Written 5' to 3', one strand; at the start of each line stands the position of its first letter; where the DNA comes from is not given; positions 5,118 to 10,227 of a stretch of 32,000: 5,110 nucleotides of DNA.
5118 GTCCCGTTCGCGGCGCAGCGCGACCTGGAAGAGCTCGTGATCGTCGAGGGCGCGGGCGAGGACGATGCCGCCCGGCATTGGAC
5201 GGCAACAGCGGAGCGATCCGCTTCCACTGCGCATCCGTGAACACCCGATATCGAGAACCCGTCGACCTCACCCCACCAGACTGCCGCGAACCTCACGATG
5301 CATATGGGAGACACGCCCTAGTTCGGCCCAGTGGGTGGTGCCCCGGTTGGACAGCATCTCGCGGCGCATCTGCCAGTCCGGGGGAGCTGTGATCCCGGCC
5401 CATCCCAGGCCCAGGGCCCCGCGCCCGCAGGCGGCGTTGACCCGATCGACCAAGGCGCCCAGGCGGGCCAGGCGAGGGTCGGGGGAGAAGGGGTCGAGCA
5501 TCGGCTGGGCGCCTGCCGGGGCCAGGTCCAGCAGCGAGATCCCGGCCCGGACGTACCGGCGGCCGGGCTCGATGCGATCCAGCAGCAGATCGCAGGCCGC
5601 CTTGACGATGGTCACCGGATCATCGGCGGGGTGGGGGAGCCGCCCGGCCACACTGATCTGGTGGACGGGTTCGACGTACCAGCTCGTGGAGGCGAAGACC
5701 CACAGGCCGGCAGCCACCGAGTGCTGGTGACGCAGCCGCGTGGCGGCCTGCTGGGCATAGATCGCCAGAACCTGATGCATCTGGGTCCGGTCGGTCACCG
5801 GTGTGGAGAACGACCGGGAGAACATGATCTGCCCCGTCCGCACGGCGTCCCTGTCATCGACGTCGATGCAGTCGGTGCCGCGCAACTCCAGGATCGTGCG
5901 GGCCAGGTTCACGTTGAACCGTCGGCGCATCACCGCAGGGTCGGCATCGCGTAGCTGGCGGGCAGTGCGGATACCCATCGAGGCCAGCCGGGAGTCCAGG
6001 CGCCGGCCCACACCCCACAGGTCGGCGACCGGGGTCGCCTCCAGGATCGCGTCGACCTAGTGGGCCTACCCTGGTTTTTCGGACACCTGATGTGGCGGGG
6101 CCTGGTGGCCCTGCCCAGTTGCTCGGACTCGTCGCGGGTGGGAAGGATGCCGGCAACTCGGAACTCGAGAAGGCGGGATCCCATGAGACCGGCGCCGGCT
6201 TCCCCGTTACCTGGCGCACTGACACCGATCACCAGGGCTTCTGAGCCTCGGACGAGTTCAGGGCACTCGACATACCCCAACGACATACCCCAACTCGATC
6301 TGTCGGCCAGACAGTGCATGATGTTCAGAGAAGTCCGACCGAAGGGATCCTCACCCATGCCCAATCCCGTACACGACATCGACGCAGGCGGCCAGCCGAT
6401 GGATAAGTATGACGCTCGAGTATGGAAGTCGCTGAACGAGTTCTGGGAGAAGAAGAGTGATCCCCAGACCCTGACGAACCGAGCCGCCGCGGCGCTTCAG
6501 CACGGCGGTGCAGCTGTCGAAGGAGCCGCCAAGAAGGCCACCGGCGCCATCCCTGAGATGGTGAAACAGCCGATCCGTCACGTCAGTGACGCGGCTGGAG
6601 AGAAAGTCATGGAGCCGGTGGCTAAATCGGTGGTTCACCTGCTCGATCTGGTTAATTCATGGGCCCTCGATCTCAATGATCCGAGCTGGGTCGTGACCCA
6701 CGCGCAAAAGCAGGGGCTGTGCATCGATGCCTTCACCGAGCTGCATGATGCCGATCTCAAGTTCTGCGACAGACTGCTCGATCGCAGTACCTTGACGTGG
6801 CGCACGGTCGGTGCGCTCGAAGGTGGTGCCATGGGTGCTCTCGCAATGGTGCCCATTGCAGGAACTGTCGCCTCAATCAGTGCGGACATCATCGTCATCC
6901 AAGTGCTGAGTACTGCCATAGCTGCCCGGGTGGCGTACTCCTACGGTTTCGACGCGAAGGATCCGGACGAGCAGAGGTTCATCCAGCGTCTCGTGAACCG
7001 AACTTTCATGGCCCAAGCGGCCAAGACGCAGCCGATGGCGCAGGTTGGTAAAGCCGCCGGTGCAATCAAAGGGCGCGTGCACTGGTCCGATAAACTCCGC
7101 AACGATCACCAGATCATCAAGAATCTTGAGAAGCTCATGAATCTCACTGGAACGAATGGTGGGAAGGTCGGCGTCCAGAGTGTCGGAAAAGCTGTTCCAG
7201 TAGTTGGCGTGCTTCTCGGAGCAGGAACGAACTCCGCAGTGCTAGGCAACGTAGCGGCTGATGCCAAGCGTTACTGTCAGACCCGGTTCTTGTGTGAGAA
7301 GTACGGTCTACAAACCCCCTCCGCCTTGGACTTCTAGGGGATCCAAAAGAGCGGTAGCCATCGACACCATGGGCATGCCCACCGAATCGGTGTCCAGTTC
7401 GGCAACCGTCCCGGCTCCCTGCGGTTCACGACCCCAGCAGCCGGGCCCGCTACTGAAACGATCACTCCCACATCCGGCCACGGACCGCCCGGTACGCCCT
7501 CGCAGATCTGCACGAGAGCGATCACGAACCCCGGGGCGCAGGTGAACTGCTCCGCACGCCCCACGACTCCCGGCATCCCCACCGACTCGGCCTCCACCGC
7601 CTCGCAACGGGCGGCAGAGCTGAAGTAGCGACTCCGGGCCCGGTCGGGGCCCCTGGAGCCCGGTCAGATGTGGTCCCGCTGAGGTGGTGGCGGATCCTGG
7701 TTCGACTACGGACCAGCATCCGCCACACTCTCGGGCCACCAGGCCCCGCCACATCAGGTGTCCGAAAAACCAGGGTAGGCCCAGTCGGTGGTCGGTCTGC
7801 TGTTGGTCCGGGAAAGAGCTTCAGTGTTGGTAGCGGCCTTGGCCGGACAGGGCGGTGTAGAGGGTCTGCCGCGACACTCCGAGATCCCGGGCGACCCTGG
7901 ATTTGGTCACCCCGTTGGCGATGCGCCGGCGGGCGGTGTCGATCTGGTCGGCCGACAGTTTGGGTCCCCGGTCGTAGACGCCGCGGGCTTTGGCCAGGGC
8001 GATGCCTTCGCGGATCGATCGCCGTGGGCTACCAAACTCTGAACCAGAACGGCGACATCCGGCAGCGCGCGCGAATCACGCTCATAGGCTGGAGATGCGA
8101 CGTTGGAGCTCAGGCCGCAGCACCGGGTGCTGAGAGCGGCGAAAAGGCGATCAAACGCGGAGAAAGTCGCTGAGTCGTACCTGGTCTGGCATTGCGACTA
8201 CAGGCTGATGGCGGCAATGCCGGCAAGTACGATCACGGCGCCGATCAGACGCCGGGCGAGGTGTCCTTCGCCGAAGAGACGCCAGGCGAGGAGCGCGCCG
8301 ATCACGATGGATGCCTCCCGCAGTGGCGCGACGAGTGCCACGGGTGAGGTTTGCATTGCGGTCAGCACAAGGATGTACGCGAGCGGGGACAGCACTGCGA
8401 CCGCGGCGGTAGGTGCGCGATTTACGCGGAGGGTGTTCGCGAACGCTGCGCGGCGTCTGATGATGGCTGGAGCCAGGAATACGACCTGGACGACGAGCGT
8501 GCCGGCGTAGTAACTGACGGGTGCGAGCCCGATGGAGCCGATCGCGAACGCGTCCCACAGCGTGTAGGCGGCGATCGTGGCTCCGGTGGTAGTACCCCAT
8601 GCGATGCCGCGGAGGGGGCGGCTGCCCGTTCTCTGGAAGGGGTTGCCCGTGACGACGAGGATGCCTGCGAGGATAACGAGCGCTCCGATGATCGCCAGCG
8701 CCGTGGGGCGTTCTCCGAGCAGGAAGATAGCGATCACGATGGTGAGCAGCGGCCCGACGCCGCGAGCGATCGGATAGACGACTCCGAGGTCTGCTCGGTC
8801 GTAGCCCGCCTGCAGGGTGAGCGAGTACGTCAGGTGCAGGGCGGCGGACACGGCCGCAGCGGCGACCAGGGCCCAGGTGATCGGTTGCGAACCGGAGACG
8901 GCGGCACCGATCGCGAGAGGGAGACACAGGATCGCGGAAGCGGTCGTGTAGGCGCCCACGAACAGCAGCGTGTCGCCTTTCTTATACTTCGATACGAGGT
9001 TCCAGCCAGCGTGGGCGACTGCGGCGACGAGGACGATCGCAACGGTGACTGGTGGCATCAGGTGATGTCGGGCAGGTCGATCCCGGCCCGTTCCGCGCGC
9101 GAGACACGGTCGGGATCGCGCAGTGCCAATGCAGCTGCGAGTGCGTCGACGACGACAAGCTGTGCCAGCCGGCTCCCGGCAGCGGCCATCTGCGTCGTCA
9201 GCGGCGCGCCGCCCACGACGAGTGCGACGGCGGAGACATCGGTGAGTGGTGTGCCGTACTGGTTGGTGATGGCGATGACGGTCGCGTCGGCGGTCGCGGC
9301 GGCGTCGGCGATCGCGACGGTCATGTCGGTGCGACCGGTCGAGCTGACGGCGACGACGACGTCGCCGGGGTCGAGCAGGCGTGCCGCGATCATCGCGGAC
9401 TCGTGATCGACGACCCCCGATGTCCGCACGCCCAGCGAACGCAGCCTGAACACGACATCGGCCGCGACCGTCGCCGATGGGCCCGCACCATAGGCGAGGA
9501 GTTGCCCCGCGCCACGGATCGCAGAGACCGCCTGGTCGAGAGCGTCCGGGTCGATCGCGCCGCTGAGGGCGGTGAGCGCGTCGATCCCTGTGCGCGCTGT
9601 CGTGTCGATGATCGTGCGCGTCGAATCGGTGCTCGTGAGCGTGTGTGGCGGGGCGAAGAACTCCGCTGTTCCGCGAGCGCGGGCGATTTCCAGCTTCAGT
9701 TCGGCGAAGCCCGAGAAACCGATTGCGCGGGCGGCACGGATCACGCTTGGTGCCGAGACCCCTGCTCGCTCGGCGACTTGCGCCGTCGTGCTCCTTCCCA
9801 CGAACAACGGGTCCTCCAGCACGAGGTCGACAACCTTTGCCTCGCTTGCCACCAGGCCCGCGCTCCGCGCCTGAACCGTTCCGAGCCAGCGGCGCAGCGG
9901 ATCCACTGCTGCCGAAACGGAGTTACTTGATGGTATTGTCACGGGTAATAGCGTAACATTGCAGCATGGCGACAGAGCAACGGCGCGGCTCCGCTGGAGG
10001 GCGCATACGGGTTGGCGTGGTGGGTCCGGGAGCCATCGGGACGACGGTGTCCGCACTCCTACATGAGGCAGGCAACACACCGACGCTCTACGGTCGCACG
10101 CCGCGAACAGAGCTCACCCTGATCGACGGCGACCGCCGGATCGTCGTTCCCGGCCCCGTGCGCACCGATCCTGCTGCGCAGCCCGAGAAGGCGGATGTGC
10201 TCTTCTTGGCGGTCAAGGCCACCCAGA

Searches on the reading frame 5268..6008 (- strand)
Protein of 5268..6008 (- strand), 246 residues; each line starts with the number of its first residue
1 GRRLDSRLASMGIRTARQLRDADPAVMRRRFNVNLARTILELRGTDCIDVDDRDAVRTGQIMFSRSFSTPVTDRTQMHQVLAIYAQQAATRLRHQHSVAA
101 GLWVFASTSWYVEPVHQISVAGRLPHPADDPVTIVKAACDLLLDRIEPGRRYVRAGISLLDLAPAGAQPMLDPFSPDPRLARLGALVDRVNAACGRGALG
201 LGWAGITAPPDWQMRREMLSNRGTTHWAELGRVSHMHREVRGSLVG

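Call 12: search_protein_families(library=pfam, proteins=[window:5268-6008:-], max_evalue=0.001)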
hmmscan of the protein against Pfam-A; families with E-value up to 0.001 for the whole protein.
window:5268-6008:- (246 aa): 2 families
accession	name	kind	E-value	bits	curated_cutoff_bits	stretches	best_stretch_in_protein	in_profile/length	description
PF11799.13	IMS_C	-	1e-15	58.5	20.7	1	60-168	3-105/109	impB/mucB/samB family C-terminal domain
PF13438.11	DUF4113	-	1.9e-15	57.1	24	1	182-233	2-51/51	Domain of unknown function (DUF4113)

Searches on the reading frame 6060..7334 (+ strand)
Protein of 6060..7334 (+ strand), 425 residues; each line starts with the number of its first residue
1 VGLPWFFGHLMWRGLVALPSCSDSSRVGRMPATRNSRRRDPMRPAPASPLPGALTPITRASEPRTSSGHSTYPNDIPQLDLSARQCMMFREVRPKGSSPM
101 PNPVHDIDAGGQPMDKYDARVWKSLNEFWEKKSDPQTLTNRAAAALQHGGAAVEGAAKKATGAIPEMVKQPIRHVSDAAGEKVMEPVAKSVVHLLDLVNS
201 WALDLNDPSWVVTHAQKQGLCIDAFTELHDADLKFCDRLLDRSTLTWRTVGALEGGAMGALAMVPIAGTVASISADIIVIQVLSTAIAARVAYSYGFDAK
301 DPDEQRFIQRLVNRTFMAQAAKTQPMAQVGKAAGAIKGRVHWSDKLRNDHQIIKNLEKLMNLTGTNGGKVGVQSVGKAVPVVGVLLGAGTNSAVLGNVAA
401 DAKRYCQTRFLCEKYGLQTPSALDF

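Call 12: search_protein_families(library=pfam, proteins=[window:6060-7334:+], max_evalue=0.001)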
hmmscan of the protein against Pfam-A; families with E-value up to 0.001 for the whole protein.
window:6060-7334:+ (425 aa): 1 family
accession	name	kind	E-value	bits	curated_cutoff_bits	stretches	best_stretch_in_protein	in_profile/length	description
PF12787.12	EcsC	-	1e-15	58.5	30.4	1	160-411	17-240/240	EcsC protein family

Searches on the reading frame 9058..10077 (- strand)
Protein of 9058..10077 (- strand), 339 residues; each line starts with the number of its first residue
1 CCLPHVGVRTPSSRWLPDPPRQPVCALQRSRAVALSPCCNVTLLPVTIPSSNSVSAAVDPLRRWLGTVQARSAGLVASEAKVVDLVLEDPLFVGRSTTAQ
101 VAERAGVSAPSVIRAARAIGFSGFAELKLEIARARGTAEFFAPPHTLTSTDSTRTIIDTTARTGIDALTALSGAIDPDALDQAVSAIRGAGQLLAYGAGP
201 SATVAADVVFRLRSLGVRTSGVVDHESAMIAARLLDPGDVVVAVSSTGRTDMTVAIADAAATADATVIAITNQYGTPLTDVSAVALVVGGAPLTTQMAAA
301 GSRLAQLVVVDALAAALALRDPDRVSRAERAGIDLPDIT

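Call 12: search_protein_families(library=pfam, proteins=[window:9058-10077:-], max_evalue=0.001)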
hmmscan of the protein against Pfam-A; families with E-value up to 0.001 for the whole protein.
window:9058-10077:- (339 aa): 4 families
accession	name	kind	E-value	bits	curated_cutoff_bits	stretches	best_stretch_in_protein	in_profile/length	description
PF01380.27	SIS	-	1.4e-15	57.7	25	1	187-315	2-130/131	SIS domain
PF01418.23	HTH_6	-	4.3e-15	55.9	28.3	1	67-133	6-72/77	Helix-turn-helix domain, rpiR family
PF13580.11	SIS_2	-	1.2e-08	35.6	27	1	234-271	100-137/138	SIS domain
PF00107.32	ADH_zinc_N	-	0.0005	20.5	31.8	0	117-206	16-100/129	Zinc-binding dehydrogenase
